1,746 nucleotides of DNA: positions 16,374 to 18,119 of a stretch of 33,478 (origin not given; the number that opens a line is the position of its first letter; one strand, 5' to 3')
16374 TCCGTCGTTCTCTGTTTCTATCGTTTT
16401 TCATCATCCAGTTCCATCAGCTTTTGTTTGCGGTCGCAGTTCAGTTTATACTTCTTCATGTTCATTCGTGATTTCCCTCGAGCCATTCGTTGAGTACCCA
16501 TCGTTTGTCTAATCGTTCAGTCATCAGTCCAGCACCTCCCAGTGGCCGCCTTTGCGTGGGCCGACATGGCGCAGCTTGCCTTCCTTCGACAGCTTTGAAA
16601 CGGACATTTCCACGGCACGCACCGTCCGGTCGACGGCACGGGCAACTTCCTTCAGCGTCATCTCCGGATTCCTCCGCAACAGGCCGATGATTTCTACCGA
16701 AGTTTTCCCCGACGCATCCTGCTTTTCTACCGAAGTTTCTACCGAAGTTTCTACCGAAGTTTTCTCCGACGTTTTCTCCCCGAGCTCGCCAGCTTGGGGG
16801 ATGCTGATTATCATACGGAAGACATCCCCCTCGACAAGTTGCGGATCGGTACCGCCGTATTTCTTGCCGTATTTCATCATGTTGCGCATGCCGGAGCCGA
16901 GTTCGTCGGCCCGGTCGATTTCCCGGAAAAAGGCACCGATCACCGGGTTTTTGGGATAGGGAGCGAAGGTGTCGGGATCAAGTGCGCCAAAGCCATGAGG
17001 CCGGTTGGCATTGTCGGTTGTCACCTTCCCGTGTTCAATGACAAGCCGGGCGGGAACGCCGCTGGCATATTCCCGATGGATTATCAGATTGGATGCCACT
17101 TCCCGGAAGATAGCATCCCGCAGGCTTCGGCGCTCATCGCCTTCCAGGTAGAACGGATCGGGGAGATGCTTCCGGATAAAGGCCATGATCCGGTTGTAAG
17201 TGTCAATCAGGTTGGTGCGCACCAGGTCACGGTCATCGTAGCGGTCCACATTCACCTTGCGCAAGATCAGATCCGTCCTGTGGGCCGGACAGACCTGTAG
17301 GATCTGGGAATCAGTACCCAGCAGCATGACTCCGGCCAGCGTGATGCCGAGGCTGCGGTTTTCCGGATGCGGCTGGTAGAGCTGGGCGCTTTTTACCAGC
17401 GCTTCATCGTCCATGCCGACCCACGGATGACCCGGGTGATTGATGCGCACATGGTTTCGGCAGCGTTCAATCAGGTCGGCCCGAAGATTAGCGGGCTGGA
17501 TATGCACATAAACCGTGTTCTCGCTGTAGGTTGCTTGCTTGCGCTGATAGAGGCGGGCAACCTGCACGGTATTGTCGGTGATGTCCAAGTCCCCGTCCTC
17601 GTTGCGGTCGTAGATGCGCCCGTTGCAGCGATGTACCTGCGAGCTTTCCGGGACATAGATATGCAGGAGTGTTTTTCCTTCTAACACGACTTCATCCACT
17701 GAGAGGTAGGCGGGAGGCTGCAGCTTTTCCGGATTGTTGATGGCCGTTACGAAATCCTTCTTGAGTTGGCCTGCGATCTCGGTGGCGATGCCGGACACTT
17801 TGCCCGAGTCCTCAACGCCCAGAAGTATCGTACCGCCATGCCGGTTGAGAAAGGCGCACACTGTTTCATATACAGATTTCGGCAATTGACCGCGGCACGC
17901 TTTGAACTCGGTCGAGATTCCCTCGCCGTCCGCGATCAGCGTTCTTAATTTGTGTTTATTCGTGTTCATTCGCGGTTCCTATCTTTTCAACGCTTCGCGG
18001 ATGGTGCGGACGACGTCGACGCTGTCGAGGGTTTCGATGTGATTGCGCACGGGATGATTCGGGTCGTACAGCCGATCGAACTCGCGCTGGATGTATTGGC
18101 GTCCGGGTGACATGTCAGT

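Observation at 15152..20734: Orphaned 'type I R-M passenger' operon: ORF6N fragment, two YhcG nucleases, a 44-aa ORF, a Schlafen-like AlbA_2/HATPase/wHTH protein and RhuM, with no hsdR or hsdM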

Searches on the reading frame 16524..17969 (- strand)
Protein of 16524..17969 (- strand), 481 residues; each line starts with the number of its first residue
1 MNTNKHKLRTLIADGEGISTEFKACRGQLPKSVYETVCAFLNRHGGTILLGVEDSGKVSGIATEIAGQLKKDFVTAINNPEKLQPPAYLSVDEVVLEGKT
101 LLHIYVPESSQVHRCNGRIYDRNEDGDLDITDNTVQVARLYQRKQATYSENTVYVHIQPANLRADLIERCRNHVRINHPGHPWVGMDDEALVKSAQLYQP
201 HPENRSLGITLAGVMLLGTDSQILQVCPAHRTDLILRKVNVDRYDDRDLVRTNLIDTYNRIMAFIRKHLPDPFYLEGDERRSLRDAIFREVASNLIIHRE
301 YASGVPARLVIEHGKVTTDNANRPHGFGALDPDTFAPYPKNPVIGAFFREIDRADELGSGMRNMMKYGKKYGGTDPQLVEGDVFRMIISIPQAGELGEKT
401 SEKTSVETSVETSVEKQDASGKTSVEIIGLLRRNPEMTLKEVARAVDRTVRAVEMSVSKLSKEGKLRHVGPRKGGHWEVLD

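Call 3: search_protein_families(library=pfam, proteins=[window:16524-17969:-], max_evalue=0.01)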
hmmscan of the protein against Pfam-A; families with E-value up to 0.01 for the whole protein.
window:16524-17969:- (481 aa): 5 families
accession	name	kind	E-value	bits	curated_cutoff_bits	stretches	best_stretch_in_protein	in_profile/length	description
PF04326.19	SLFN_AlbA_2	-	5.6e-19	69.2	25.3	1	16-127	1-114/118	Schlafen, AlbA_2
PF13749.12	HATPase_c_4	-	9.6e-05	22.7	26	1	337-382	37-82/89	Putative ATP-dependent DNA helicase recG C-terminal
PF25212.1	HVO_A0114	-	0.00014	22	27.6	1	424-464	24-64/84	HVO_A0114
PF13412.12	HTH_24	-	0.00014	21.8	21.9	1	423-466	4-47/48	Winged helix-turn-helix DNA-binding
PF16365.12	EutK_C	-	0.0084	16.5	27.5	0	437-472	15-50/52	Ethanolamine utilization protein EutK C-terminus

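Call 4: search_protein_families(library=padloc, proteins=[window:16524-17969:-], max_evalue=0.01)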
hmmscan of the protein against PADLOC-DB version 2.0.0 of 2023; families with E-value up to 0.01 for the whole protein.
window:16524-17969:- (481 aa): 3 families
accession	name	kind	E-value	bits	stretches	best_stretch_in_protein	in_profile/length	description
PDLC02394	pAgo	-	2.2e-05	20.4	1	29-352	53-391/1121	-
PDLC02402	Aga_SIR2-PNTD1-PNTD2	-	0.00052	16.2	1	195-320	359-479/876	Class I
PDLC01850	CARF3--CARF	-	0.0046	14.8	1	400-470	125-193/209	-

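Call 5: search_protein_families(library=ncbifam, proteins=[window:16524-17969:-], max_evalue=0.01)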
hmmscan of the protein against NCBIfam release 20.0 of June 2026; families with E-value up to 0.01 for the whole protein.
window:16524-17969:- (481 aa): 0 families

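Call 10: find_encoding_contigs(protein=window:16524-17969:-, flank=10000, max_places=10)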
Protein window:16524-17969:- (481 aa): no gene with exactly this product is on record in the collection.

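Call 14: find_homologous_proteins(query=window:16524-17969:-, max_evalue=1e-20)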
Query window:16524-17969:- (481 aa): 2411 proteins with E <= 1e-20 among 8000 candidates; the best 120 are listed.
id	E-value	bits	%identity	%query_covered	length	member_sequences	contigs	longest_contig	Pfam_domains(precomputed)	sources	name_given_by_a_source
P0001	1.6e-219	747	69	99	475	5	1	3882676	PF13412.13,PF08279.19,PF04326.20,PF12802.14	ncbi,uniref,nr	ncbi:RNA-binding domain-containing protein [Tichowtungia aerotolerans]|uniref:Winged helix-turn-heli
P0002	5.7e-218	742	68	99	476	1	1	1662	PF13412.13,PF08279.19,PF04326.20,PF12802.14,PF08220.19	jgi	-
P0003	2.7e-216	737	70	98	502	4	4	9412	PF21247.4,PF04326.20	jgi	jgi:ATP-dependent DNA helicase RecG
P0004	1.6e-214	731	66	100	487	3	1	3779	PF13412.13,PF04326.20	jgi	-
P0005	7.8e-213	725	67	98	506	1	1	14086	PF21247.4,PF04326.20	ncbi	-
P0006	1.0e-210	718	68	98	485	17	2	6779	PF21247.4,PF04326.20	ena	-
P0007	2.5e-209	714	64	100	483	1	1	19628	PF13412.13,PF04326.20,PF13404.13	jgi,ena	-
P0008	1.3e-208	711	65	99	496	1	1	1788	PF13749.13,PF21247.4,PF04326.20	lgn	-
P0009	3.5e-208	710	65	100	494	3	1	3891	PF13412.13,PF04326.20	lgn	-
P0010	2.0e-207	707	76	83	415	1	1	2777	PF04326.20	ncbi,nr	ncbi:MAG: putative DNA binding domain-containing protein, partial [Lentisphaerae bacterium]|nr:putat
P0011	5.4e-206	703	76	82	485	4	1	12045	PF21247.4,PF04326.20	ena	-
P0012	2.0e-205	701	70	89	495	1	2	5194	PF21247.4,PF04326.20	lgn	-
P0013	1.8e-204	698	76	82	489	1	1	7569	PF21247.4,PF04326.20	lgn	-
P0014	4.7e-204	696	68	94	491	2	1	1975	PF21247.4,PF04326.20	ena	-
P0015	6.5e-204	696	69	92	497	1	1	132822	PF21247.4,PF04326.20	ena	-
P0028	1.6e-201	688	63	100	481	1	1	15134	PF13749.13,PF04326.20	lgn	-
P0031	2.2e-201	688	74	83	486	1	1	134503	PF13749.13,PF21247.4,PF04326.20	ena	-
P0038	1.1e-199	682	62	100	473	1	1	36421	PF13412.13,PF13749.13,PF04326.20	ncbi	-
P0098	3.8e-189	647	60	99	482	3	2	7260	PF13412.13,PF08279.19,PF13749.13,PF04326.20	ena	-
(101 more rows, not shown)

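Call 15: find_encoding_contigs(protein=P0001, flank=10000, max_places=3)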
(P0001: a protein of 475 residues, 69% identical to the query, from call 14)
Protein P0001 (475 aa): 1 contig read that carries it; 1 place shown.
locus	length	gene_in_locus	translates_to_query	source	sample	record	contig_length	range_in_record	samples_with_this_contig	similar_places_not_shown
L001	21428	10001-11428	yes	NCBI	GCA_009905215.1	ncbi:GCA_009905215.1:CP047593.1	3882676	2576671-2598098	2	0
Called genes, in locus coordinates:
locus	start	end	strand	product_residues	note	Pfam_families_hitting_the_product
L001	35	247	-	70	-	-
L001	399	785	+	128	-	-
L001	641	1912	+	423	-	PF03237:Terminase_6N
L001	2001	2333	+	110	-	PF08821:CGGC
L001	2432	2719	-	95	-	PF21531:Rv2175c_wHTH (weak), PF12728:HTH_17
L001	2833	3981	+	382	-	PF06074:Portal_Mu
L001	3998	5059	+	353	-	PF10123:Mu-like_Pro_N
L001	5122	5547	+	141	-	-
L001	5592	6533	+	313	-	-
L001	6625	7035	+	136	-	-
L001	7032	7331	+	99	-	-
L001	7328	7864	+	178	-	-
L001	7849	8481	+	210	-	-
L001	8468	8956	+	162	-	PF14301:DUF4376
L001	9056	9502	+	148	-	-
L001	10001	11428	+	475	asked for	PF04326:SLFN_AlbA_2, PF08279:HTH_11 (weak), PF13412:HTH_24 (weak), PF12802:MarR_2 (faint)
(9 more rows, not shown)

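Call 16: find_encoding_contigs(protein=P0007, flank=10000, max_places=3)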
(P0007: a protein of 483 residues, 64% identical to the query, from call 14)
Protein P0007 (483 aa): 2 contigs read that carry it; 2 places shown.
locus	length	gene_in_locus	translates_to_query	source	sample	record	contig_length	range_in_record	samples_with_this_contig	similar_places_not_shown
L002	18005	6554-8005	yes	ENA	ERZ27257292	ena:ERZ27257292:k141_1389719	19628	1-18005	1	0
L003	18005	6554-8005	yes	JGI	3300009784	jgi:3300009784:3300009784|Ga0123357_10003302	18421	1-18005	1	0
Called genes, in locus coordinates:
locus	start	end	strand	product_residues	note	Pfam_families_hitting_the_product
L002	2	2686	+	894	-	?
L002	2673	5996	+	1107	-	PF07669:Eco57I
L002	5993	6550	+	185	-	PF02481:DNA_processg_A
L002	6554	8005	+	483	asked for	PF04326:SLFN_AlbA_2, PF13404:HTH_AsnC-type (weak), PF13412:HTH_24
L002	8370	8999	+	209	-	PF00753:Lactamase_B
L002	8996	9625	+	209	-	PF02525:Flavodoxin_2 (weak), PF03358:FMN_red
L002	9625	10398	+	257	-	PF00156:Pribosyltran (weak)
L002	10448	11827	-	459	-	PF00072:Response_reg, PF13191:AAA_16 (weak), PF00158:Sigma54_activat, PF14532:Sigma54_activ_2, PF07728:AAA_5, PF25601:AAA_lid_14, PF02954:HTH_8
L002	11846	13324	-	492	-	PF00512:HisKA, PF02518:HATPase_c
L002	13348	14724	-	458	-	PF00342:PGI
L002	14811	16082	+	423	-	PF04165:DUF401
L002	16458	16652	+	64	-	-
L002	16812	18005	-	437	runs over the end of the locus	PF26549:Tricorn_N, PF25174:Beta-prop_THOC3 (weak), PF26550:Tricorn_2nd (faint), PF07676:PD40 (weak), PF26549:Tricorn_N, PF07676:PD40 (weak)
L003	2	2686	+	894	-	?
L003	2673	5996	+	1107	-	PF07669:Eco57I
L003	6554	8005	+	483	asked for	PF04326:SLFN_AlbA_2, PF13404:HTH_AsnC-type (weak), PF13412:HTH_24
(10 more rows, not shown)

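Call 21: find_encoding_contigs(protein=P0038, flank=10000, max_places=2)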
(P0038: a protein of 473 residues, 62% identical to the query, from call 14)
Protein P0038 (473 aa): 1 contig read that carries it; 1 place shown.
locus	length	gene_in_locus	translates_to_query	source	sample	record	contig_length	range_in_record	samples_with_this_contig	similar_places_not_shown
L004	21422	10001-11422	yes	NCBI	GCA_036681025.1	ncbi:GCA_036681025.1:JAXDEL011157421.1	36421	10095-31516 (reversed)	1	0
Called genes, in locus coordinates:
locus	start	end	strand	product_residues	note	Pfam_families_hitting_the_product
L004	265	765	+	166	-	PF04290:DctQ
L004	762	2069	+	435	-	PF06808:DctM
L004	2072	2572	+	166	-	PF00582:Usp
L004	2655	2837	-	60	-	PF02037:SAP (weak)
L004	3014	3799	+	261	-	-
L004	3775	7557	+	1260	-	-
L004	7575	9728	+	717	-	PF08532:Glyco_hydro_42M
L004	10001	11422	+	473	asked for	PF04326:SLFN_AlbA_2, PF13749:HATPase_c_4 (weak), PF13412:HTH_24 (weak)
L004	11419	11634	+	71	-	PF21247:Fic-like_C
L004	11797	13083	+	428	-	-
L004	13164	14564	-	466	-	PF00331:Glyco_hydro_10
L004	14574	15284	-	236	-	PF02463:SMC_N (weak), PF00005:ABC_tran, PF13555:AAA_29 (weak), PF13304:AAA_21 (faint)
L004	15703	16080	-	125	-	PF05635:23S_rRNA_IVP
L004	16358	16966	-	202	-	PF02687:FtsX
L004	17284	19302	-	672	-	-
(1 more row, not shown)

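Call 22: find_encoding_contigs(protein=P0028, flank=10000, max_places=2)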
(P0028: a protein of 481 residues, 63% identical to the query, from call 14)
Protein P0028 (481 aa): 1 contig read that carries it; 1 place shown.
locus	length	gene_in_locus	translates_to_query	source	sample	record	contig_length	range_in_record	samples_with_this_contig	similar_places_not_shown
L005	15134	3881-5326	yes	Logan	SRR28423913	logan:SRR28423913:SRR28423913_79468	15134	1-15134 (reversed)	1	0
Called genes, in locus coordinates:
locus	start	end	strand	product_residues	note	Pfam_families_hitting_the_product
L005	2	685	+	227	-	?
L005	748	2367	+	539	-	PF12161:HsdM_N, PF02384:N6_Mtase, PF01170:UPF0020 (weak)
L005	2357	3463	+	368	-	PF17761:DUF1016_N, PF06250:YhcG_C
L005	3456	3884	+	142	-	PF21247:Fic-like_C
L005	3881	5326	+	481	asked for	PF04326:SLFN_AlbA_2, PF13749:HATPase_c_4 (faint)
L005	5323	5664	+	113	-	PF21247:Fic-like_C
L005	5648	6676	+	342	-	PF10543:ORF6N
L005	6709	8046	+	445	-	PF01420:Methylase_S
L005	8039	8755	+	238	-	PF01936:NYN (faint)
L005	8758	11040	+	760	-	PF13599:Pentapeptide_4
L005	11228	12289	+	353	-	PF13676:TIR_2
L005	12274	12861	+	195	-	PF14487:DarT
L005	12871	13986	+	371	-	PF01661:Macro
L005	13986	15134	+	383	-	?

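Call 34: find_related_loci(query=A1, collection=metagenome_contigs, flank=10000)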
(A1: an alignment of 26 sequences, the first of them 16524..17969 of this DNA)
Query A1 (481 aa) in metagenome_contigs; peptide patterns used: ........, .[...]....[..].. (x = any residue, [..] = any of these).
600 stretches matched a pattern (row limit reached: there are more); 499 encode a relative of the query (tblastn E <= 1e-3); the best 80 are kept; 80 distinct loci.
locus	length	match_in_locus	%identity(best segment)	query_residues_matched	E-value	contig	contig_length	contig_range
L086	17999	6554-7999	64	1-480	0e+0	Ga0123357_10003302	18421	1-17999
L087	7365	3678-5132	66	1-479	0e+0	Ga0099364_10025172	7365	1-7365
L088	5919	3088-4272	76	1-395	0e+0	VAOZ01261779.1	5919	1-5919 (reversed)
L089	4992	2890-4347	65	1-480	0e+0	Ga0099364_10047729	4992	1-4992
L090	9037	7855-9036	77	1-394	0e+0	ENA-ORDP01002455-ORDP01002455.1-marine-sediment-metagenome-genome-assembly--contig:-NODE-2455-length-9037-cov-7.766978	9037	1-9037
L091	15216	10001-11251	72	1-417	0e+0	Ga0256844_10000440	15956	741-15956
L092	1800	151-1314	77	8-395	0e+0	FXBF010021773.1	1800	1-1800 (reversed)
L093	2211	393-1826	65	1-473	0e+0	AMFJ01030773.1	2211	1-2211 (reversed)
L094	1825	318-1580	74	1-415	0e+0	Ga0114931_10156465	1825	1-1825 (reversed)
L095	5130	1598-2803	73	1-402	0e+0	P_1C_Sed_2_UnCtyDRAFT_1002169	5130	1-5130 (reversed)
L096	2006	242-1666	64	1-480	0e+0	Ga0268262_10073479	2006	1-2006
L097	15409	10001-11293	68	1-432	0e+0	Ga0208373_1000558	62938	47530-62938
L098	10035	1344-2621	69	1-426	0e+0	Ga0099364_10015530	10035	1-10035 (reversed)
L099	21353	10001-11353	69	1-445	0e+0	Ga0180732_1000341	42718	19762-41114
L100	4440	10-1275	70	1-425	0e+0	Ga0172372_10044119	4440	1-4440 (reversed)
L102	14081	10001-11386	63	1-468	0e+0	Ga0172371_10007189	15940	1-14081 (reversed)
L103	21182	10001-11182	72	1-394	0e+0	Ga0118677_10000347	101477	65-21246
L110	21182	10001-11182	71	1-394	0e+0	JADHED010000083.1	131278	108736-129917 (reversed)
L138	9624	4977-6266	63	1-427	0e+0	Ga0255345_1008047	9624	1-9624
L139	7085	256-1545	63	1-427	0e+0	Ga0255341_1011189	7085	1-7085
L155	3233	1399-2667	62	4-431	0e+0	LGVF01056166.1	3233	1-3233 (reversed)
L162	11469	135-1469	60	8-442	0e+0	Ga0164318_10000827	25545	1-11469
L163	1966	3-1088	71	36-397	0e+0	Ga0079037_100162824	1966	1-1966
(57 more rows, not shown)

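Call 41: search_protein_families(library=padloc, proteins=[L138:1110-4967:+, L139:1927-4629:+, L139:5015-7085:+, L102:5488-5970:+, L162:1620-1958:+, L091:1233-4487:+, L110:6323-9991:+, L103:11839-15333:+], max_evalue=0.00001)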
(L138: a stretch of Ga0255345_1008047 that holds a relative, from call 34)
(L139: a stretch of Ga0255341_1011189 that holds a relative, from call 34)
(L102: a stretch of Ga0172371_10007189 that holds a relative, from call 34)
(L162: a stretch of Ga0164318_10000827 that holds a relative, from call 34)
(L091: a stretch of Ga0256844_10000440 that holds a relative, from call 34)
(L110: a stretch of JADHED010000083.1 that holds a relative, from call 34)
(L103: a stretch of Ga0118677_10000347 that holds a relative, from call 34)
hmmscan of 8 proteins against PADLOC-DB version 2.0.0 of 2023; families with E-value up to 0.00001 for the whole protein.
L138:1110-4967:+ (1285 aa): 7 families
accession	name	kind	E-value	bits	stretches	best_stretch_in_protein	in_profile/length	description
PDLC02482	BrxC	-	0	2066.5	1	15-1285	1-1231/1231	BrxC-PglY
PDLC02487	BrxC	-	7.5e-81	270.3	1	15-1266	1-1188/1215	BrxC-PglY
PDLC02479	BrxC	-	4.9e-09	33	1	25-105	14-88/1172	BrxC-PglY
PDLC02489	BrxC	-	1.6e-07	27.8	0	158-289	232-354/1146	BrxC-PglY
PDLC02471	BrxC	-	2.9e-07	27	0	25-108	14-94/1190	BrxC-PglY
PDLC02779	SspC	-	4.1e-06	22.9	1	40-221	16-214/1054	SspC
PDLC02491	BrxC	-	7e-06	22.5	0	24-104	17-102/794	BrxC-PglY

L139:1927-4629:+ (900 aa): 33 families (the best 25 are shown)
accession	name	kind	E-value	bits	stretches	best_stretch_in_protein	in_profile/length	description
PDLC02541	PglX|PglXI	-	0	1182.5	2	178-899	189-918/919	PglXI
PDLC03346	MTase_II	-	2.3e-285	947.3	3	201-900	329-1067/1068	Type II methyltransferase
PDLC03312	MTase_II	-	6.9e-69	230.7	1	130-577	789-1237/1344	Type II methyltransferase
PDLC03319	MTase_II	-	9.1e-24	82.1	2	332-604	146-423/503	Type II methyltransferase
PDLC03367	MTase_II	-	1.7e-16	57.7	1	124-570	10-444/633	Type II methyltransferase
PDLC03371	MTase_II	-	7.4e-15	53.2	1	134-181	191-236/260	Type II methyltransferase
PDLC03738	oMTase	-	5.2e-14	49.7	1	457-552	23-112/376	orphan methyltransferase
PDLC03353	MTase_II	-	1e-13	49.4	1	463-549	17-81/260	Type II methyltransferase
PDLC03216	MTase_II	-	3.5e-13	47.3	1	456-552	13-103/364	Type II methyltransferase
PDLC03228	MTase_II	-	4.3e-13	47.6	1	134-187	144-195/227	Type II methyltransferase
PDLC03239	MTase_II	-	3.1e-12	43.9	1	132-224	67-161/442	Type II methyltransferase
PDLC03380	MTase_II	-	3.3e-12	44.3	1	130-202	31-103/393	Type II methyltransferase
PDLC03300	MTase_II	-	3.8e-12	43.9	1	136-193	215-272/302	Type II methyltransferase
PDLC03325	MTase_II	-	2e-11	41.3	0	136-197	72-133/426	Type II methyltransferase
PDLC03265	MTase_II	-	2.5e-10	38.3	0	138-186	269-317/333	Type II methyltransferase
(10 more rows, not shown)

L139:5015-7085:+ (690 aa): 49 families (the best 25 are shown)
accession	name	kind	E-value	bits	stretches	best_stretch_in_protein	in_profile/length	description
PDLC02500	BrxHI|BrxHII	-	0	1229.2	1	26-690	5-655/933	BrxHI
PDLC02621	DrmD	-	8e-96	320.3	1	98-645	108-668/1040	DrmD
PDLC00659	HmaA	-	1.6e-83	279.2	3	470-675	465-676/1176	SNF2 helicase / DEAD-box helicase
PDLC02620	DrmD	-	1.9e-80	269.1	2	259-687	210-658/1060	DrmD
PDLC02504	BrxHI|BrxHII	-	3.4e-79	264.9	2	258-674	225-644/971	BrxHII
PDLC02572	DrmA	-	1.6e-71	239.6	1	66-614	73-627/1043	DrmA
PDLC02632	DrmD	-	3.6e-66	222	1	99-613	111-629/662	DrmD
PDLC02623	DrmD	-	1.8e-61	206.1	2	380-645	416-661/1040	DrmD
PDLC02619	DrmD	-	1.5e-60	203.3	3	546-664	471-588/872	DrmD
PDLC02633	DrmD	-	7.1e-58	194.3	1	94-638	109-658/839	DrmD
PDLC02634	DrmD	-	3.5e-51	172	2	257-685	200-665/900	DrmD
PDLC02840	DpdE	-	8.5e-47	158.1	3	476-638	522-687/1091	DpdE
PDLC02843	DpdE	-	9.3e-46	154.2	3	106-182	153-229/1091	DpdE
PDLC02624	DrmD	-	6.9e-37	125.3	2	149-434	2-267/652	DrmD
PDLC02844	DpdE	-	6e-36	121.7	2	106-187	148-230/1074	DpdE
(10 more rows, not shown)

L102:5488-5970:+ (160 aa): 3 families
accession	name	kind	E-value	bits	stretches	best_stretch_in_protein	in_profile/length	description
PDLC02497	BrxF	-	1.1e-66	221.5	1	4-156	2-157/158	BrxF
PDLC02496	BrxF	-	1.7e-50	169.1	1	1-156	1-157/158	BrxF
PDLC02499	BrxF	-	5.9e-32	108.8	1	1-111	1-111/133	BrxF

L162:1620-1958:+ (112 aa): 0 families

L091:1233-4487:+ (1084 aa): 6 families
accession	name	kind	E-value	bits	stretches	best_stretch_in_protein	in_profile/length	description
PDLC03040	REase_I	-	2.4e-112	374.6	1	5-1056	8-1005/1029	Type I restriction enzyme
PDLC03041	REase_I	-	5.1e-82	274.4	2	250-833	278-839/1099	Type I restriction enzyme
PDLC03044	REase_I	-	2.6e-74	248.9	1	54-748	45-706/1034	Type I restriction enzyme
PDLC03048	REase_I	-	2.6e-59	199.3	1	67-749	50-687/976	Type I restriction enzyme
PDLC03046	REase_I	-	1.2e-26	90.9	2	150-507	135-491/1025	Type I restriction enzyme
PDLC03045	REase_I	-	4e-25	86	1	145-717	132-670/995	Type I restriction enzyme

L110:6323-9991:+ (1222 aa): 13 families
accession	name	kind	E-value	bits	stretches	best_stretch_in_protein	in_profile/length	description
PDLC02479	BrxC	-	0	1879.9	1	1-1222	1-1172/1172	BrxC-PglY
PDLC02471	BrxC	-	1.1e-277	922.7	2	1-995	1-997/1190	BrxC-PglY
PDLC02491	BrxC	-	4.5e-141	469.6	1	1-750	5-767/794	BrxC-PglY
PDLC02476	BrxC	-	1.5e-72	242.7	1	4-556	7-555/1180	BrxC-PglY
PDLC02484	BrxC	-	1.1e-58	197.2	2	3-562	5-585/1186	BrxC-PglY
PDLC02483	BrxC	-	1.9e-56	189.8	1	4-567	6-574/1212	BrxC-PglY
PDLC02489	BrxC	-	5.4e-45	151.9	1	25-847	34-846/1146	BrxC-PglY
PDLC02493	BrxC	-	7.5e-40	134.9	1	1-653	2-642/1215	BrxC-PglY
PDLC02486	BrxC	-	1.8e-34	116.8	1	59-509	81-519/1207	BrxC-PglY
PDLC02474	BrxC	-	8.8e-28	94.9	1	255-601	264-626/1223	BrxC-PglY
PDLC02473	BrxC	-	7.8e-16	54.9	1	233-574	236-580/1277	BrxC-PglY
PDLC02488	BrxC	-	3.8e-10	36.4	0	29-83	33-90/1240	BrxC-PglY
PDLC02779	SspC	-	7.9e-06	21.9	0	28-93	18-84/1054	SspC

L103:11839-15333:+ (1164 aa): 41 families (the best 25 are shown)
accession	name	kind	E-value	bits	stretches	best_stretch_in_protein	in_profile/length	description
PDLC02521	PglX|PglXI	-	0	1482.6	1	1-1159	1-1173/1174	PglX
PDLC03600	REase_MTase_IIG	-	0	1306.8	1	1-1162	1-1200/1205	Type IIG restriction enzyme-methyltransferase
PDLC02522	PglX|PglXI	-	1.1e-301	1001.9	2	275-842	412-980/1218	PglX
PDLC02525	PglX|PglXI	-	1e-278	924.1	1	1-598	1-595/607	PglX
PDLC02641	DrmMI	-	3.8e-236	784.8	1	42-1156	59-1160/1161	DrmMI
PDLC02516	PglX|PglXI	-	8.3e-204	676.6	1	575-1163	3-591/593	PglX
PDLC02524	PglX|PglXI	-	1.7e-160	533.9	1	192-840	16-681/722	PglX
PDLC02531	PglX|PglXI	-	3.7e-147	488.1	2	967-1162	156-357/359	PglX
PDLC02517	PglX|PglXI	-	5.1e-143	476.1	1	450-1150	6-687/707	PglX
PDLC02527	PglX|PglXI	-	9.6e-98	326.4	2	445-1145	543-1228/1332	PglX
PDLC02523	PglX|PglXI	-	3.8e-91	304.6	4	457-811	560-915/1428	PglX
PDLC02518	PglX|PglXI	-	5.2e-78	261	3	443-1131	497-1193/1412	PglX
PDLC02528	PglX|PglXI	-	2.2e-69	232.3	2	195-730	178-727/1125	PglX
PDLC02519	PglX|PglXI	-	3.4e-64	215.1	3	442-819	466-855/1241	PglX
PDLC02526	PglX|PglXI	-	1.4e-41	140.7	2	133-314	131-310/640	PglX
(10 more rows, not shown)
